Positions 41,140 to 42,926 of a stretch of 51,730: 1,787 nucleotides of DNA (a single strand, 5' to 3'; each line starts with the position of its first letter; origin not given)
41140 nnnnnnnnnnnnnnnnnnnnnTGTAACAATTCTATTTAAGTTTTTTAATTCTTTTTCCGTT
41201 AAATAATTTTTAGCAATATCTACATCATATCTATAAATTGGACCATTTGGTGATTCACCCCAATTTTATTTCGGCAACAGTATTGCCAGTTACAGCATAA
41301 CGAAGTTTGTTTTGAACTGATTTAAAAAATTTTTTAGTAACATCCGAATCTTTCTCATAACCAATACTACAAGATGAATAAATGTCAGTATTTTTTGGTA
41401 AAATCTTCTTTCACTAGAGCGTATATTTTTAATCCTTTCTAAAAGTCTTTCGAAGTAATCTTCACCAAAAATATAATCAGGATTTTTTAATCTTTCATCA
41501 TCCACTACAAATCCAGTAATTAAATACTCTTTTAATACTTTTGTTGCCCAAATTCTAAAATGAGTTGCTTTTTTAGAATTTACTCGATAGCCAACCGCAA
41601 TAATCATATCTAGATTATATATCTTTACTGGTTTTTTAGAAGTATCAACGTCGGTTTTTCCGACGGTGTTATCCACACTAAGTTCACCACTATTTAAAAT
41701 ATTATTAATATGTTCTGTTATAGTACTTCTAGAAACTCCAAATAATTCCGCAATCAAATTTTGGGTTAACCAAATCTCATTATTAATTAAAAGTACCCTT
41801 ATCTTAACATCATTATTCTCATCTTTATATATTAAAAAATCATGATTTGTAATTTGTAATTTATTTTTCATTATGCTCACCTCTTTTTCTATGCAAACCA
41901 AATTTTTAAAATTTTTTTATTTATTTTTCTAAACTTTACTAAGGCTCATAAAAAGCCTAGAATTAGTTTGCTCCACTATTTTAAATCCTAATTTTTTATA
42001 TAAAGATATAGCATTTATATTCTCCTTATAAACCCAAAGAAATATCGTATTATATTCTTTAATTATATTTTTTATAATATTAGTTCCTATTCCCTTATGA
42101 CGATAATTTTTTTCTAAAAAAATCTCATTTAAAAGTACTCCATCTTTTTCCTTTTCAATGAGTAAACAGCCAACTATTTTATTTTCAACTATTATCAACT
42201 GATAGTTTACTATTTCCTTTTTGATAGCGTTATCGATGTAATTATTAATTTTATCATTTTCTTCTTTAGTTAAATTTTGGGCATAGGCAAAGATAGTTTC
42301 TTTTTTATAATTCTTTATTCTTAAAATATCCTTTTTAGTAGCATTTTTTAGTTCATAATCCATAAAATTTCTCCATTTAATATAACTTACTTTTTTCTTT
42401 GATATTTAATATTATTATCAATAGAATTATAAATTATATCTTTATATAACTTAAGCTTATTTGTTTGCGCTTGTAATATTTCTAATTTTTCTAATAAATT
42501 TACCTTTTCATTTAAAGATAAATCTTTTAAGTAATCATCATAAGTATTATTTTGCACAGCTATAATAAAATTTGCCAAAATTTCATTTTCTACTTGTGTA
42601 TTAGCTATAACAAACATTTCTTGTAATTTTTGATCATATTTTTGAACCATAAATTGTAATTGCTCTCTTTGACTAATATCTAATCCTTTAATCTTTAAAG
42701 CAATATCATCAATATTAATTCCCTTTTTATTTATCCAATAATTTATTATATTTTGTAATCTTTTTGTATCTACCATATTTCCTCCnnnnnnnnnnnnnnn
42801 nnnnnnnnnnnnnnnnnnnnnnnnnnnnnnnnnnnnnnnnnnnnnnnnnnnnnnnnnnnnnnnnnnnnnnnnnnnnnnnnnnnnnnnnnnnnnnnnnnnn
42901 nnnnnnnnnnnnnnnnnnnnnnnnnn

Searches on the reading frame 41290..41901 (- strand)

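Call 8: search_protein_families(library=pfam, proteins=[window:41290-41901:-], max_evalue=0.01)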
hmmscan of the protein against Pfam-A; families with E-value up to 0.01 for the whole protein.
window:41290-41901:- (203 aa): 3 families
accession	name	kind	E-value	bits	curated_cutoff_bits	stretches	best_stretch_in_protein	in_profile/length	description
PF13310.11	Virulence_RhuM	-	1e-39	136.8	33.7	1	84-173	13-100/252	Virulence protein RhuM family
PF08279.18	HTH_11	-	0.00076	19.8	25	1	36-72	7-43/55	HTH domain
PF13613.12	HTH_Tnp_4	-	0.0011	18.9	27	1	45-70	20-45/53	Helix-turn-helix of DDE superfamily endonuclease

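Call 9: search_protein_families(library=ncbifam, proteins=[window:41290-41901:-], max_evalue=0.01)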
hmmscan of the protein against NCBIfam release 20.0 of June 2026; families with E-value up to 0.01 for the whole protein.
window:41290-41901:- (203 aa): 1 family
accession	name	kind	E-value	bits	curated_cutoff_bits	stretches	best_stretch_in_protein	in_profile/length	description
NF053606.1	Sta1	subfamily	0.0065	16.5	80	0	23-72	14-62/100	Sta1 family transcriptional regulator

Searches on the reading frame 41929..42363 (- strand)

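Call 8: search_protein_families(library=pfam, proteins=[window:41929-42363:-], max_evalue=0.01)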
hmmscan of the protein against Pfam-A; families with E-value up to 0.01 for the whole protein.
window:41929-42363:- (144 aa): 4 families
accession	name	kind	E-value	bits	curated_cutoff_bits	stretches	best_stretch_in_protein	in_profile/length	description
PF13508.13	Acetyltransf_7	-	1.1e-11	45.3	27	1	56-128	5-83/84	Acetyltransferase (GNAT) domain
PF00583.31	Acetyltransf_1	-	6.1e-11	43.1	20.7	1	52-127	34-116/116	Acetyltransferase (GNAT) family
PF13673.13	Acetyltransf_10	-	6.3e-10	39.6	23.6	1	28-134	2-114/128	Acetyltransferase (GNAT) domain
PF08445.16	FR47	-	7.1e-08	32.8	22.1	1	76-133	22-83/86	FR47-like protein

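Call 9: search_protein_families(library=ncbifam, proteins=[window:41929-42363:-], max_evalue=0.01)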
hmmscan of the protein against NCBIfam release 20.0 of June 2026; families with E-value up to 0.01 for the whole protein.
window:41929-42363:- (144 aa): 22 families
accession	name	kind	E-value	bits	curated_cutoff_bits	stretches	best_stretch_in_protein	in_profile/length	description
TIGR01575.1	rimI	equivalog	1.2e-12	48.1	86.4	1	40-131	20-116/132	ribosomal protein S18-alanine N-acetyltransferase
NF007853.0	PRK10562.1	equivalog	9.5e-11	42.1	125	1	75-133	68-126/146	N-acetyltransferase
NF007807.0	PRK10514.1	equivalog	2.1e-08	34.2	134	1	5-133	5-128/147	acetyltransferase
NF007025.1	PRK09491.1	equivalog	2.8e-06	27.3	173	1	49-131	37-123/145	ribosomal protein S18-alanine N-acetyltransferase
NF003389.0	PRK04531.1-5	equivalog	1.7e-05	23.9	741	1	36-117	237-324/371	acetylglutamate kinase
NF040503.1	resist_ArsN1a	equivalog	4.6e-05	23.2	170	1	7-130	3-136/159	arsinothricin resistance N-acetyltransferase ArsN1 family A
TIGR03448.1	mycothiol_MshD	equivalog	5.1e-05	22.7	163.1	0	105-132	263-290/294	mycothiol synthase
TIGR03585.1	PseH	equivalog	5.9e-05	23.2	93.1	1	4-134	5-140/156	UDP-4-amino-4,6-dideoxy-N-acetyl-beta-L-altrosamine N-acetyltransferase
NF033083.0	AAC_3_I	equivalog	8.2e-05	22.8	200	1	11-128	7-135/145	AAC(3)-I family aminoglycoside N-acetyltransferase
NF040501.1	resist_ArsN2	equivalog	8.6e-05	22.2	125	1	53-106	25-79/133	arsenic resistance N-acetyltransferase ArsN2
NF053587.1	SpmdActasePaiA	equivalog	0.00011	22.1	250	1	8-128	8-148/172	spermidine/spermine N(1)-acetyltransferase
NF007338.0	PRK09831.1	equivalog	0.00018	21.7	146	1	55-133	59-130/150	GNAT family N-acetyltransferase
NF000507.1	AAC_6p_Ie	exception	0.00023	21.2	450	1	78-133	98-159/201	aminoglycoside N-acetyltransferase AAC(6')-Ie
NF033693.0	AAC_6p_Ie_fam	exception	0.00036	20.7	340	1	20-133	39-159/179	AAC(6')-Ie family aminoglycoside N-acetyltransferase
NF005840.0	PRK07757.1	equivalog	0.00036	20.5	154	1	43-133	33-124/153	N-acetyltransferase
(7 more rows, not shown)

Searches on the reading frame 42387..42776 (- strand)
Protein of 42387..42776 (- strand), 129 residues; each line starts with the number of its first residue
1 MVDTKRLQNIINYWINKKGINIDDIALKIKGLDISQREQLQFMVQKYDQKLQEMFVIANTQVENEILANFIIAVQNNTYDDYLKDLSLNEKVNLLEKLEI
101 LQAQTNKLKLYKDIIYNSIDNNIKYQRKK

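Call 8: search_protein_families(library=pfam, proteins=[window:42387-42776:-], max_evalue=0.01)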
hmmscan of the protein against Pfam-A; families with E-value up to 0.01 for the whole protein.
window:42387-42776:- (129 aa): 0 families

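Call 9: search_protein_families(library=ncbifam, proteins=[window:42387-42776:-], max_evalue=0.01)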
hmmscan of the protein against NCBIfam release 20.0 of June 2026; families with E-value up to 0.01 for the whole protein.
window:42387-42776:- (129 aa): 3 families
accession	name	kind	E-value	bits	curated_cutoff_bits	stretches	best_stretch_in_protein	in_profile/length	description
NF053609.1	Sul12a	equivalog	0.0032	17.7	150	1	4-109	4-99/103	Sul12a family chromatin-organizing protein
TIGR02471.1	sucr_syn_bact_C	equivalog_domain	0.0038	16.8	209.75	1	32-94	156-218/236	sucrose-phosphate synthase, sucrose phosphatase-like domain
NF010257.0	PRK13703.1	subfamily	0.0055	15.9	294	1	87-127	45-84/248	conjugal pilus assembly protein TraF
